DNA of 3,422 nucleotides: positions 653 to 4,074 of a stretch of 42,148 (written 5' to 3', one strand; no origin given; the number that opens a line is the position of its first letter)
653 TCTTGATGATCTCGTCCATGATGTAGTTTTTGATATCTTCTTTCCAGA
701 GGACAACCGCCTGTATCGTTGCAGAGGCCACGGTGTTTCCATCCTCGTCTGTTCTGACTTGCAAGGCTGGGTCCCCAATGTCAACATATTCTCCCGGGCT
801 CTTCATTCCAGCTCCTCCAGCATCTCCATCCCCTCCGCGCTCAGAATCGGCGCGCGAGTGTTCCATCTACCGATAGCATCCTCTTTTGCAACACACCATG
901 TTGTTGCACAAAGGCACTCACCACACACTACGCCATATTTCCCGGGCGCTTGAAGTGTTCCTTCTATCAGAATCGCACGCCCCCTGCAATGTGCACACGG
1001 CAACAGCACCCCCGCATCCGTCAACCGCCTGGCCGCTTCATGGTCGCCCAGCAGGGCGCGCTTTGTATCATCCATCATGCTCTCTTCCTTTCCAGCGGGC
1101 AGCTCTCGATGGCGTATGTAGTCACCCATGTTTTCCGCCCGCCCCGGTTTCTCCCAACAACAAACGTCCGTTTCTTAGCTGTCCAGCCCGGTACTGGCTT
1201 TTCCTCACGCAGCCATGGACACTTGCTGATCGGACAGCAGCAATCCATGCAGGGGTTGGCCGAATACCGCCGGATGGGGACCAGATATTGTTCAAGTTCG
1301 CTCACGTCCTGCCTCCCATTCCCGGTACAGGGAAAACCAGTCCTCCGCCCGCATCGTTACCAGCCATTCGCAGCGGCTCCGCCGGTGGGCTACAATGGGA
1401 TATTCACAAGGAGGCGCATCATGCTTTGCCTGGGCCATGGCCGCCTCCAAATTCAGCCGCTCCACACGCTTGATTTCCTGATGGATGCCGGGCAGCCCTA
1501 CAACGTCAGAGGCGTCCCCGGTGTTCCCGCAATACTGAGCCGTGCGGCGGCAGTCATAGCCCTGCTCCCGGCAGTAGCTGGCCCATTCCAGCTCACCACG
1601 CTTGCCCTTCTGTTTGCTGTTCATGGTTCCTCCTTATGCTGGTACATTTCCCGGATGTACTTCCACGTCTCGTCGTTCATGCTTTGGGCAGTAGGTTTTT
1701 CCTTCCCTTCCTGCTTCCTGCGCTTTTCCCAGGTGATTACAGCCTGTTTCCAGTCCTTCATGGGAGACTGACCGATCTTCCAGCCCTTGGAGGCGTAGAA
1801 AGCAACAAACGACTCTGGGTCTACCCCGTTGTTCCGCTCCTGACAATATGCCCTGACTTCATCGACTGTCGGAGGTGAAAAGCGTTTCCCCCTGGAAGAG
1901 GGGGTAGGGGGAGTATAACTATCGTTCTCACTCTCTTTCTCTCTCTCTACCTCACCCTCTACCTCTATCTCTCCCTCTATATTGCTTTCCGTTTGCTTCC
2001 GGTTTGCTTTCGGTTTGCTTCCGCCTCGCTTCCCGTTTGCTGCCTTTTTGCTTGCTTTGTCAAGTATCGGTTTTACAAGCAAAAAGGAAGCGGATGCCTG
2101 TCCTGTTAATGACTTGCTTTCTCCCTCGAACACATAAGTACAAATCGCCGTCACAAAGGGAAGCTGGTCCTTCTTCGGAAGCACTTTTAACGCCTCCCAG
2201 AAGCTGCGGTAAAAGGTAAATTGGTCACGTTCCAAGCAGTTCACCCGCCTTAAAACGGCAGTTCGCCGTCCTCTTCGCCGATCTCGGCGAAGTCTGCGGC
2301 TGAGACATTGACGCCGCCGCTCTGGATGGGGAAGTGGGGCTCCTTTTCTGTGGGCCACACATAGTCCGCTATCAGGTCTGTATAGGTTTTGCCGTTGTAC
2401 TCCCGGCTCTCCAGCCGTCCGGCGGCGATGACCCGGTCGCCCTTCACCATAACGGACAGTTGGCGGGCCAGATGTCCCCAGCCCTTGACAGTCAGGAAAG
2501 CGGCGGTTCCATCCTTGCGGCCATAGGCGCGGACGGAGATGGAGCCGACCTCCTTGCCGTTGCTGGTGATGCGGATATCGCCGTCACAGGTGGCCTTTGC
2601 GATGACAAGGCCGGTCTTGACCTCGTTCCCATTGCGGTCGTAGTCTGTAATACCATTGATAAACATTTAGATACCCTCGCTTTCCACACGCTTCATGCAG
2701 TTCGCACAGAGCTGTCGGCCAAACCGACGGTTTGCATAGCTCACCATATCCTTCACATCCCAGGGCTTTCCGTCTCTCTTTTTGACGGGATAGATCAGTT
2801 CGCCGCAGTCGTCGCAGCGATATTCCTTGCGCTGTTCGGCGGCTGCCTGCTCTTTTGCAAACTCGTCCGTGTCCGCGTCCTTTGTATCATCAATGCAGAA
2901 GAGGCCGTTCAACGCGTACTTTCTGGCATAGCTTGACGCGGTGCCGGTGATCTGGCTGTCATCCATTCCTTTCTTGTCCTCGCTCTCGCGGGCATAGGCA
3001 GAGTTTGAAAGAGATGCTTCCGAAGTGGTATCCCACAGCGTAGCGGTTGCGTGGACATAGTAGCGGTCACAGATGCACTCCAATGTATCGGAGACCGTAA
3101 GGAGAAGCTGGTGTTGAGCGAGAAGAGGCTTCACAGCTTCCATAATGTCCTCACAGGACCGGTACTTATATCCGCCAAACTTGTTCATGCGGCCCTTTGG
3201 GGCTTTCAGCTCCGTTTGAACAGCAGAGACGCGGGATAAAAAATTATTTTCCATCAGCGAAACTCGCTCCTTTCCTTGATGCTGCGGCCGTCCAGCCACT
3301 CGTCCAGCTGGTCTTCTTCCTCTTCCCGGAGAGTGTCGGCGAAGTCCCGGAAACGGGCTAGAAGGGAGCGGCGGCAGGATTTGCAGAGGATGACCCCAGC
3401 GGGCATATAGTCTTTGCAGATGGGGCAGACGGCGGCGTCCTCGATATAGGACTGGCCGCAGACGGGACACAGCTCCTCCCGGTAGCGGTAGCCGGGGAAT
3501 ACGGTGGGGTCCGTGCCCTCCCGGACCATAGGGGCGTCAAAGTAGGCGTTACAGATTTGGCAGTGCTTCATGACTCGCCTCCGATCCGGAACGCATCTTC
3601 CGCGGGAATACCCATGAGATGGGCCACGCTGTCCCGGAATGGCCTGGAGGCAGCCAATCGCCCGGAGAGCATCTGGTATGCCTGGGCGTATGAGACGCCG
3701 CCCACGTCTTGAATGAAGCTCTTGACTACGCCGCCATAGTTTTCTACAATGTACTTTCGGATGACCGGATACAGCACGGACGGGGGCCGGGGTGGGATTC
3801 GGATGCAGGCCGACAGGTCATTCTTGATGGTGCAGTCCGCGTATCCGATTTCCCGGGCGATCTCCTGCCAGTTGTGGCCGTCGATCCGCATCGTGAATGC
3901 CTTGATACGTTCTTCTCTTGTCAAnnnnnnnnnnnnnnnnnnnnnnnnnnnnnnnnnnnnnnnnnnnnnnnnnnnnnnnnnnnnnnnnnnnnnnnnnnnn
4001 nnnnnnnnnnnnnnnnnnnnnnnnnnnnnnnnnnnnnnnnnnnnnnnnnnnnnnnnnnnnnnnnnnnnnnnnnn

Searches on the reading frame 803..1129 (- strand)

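Call 49: search_protein_families(library=phrogs, proteins=[window:803-1129:-], max_evalue=0.001)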
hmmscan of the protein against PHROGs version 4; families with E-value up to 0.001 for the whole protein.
window:803-1129:- (108 aa): 1 family
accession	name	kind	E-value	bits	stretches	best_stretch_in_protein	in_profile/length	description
phrog_599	-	moron, auxiliary metabolic gene and host takeover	1.5e-11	46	1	15-100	41-134/262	Lar-like restriction alleviation protein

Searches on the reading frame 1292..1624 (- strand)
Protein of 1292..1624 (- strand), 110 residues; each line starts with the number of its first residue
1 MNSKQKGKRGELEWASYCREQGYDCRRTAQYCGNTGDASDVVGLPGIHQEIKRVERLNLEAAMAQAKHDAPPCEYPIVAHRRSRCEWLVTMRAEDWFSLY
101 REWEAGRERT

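Call 75: search_protein_families(library=phrogs, proteins=[window:1292-1624:-], max_evalue=0.001)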
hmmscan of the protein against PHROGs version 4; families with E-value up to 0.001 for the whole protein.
window:1292-1624:- (110 aa): 1 family
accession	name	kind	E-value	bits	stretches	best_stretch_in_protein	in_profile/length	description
phrog_244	-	DNA, RNA and nucleotide metabolism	7.5e-20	73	1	2-106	7-116/186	RusA-like Holliday junction resolvase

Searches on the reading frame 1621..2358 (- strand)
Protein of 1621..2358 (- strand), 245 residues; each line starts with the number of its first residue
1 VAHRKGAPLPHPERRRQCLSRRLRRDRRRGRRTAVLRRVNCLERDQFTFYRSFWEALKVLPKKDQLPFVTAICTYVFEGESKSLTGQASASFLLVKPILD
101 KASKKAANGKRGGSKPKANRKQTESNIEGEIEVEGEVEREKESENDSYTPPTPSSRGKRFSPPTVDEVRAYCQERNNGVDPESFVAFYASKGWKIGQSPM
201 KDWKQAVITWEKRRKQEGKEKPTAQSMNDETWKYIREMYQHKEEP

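Call 75: search_protein_families(library=phrogs, proteins=[window:1621-2358:-], max_evalue=0.001)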
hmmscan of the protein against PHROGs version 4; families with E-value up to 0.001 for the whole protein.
window:1621-2358:- (245 aa): 4 families
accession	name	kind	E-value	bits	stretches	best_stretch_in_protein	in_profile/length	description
phrog_15768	-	unknown function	3.9e-46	158.9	1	44-223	2-193/228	-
phrog_16304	-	unknown function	1.2e-08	36.2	1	43-146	3-119/244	-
phrog_19415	-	unknown function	3e-07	31.6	1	43-154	4-117/224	-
phrog_28809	-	unknown function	1.2e-05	26.2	1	175-222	144-192/211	-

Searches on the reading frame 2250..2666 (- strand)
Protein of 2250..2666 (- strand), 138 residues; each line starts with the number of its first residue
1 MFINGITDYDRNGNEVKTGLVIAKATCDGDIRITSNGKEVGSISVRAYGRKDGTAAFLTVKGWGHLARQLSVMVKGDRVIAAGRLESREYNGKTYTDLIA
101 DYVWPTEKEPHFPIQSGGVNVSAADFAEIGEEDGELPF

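Call 75: search_protein_families(library=phrogs, proteins=[window:2250-2666:-], max_evalue=0.001)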
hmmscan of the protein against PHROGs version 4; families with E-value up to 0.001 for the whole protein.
window:2250-2666:- (138 aa): 2 families
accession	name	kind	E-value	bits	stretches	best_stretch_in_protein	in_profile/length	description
phrog_26861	-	unknown function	6.9e-06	26.4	1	14-93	135-211/242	-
phrog_44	-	DNA, RNA and nucleotide metabolism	2.7e-05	25.1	1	28-105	99-189/271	single strand DNA binding protein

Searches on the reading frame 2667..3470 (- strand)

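Call 75: search_protein_families(library=phrogs, proteins=[window:2667-3470:-], max_evalue=0.001)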
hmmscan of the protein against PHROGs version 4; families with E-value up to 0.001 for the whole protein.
window:2667-3470:- (267 aa): 4 families
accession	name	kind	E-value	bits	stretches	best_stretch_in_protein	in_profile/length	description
phrog_155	-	DNA, RNA and nucleotide metabolism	6.7e-45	155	1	69-216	60-207/308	Erf-like ssDNA annealing protein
phrog_2324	-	DNA, RNA and nucleotide metabolism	5e-13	50.1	1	81-215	15-142/193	Erf-like ssDNA annealing protein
phrog_13782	-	unknown function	3.1e-07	31.2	1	201-262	276-333/338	-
phrog_10003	-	other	0.00039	21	1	84-206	54-173/297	recombinase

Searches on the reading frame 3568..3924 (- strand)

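Call 75: search_protein_families(library=phrogs, proteins=[window:3568-3924:-], max_evalue=0.001)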
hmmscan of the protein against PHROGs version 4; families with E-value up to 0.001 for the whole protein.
window:3568-3924:- (118 aa): 1 family
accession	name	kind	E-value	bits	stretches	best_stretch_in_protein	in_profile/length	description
phrog_645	-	DNA, RNA and nucleotide metabolism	6.3e-05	24.2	1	3-41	24-63/196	Rnase E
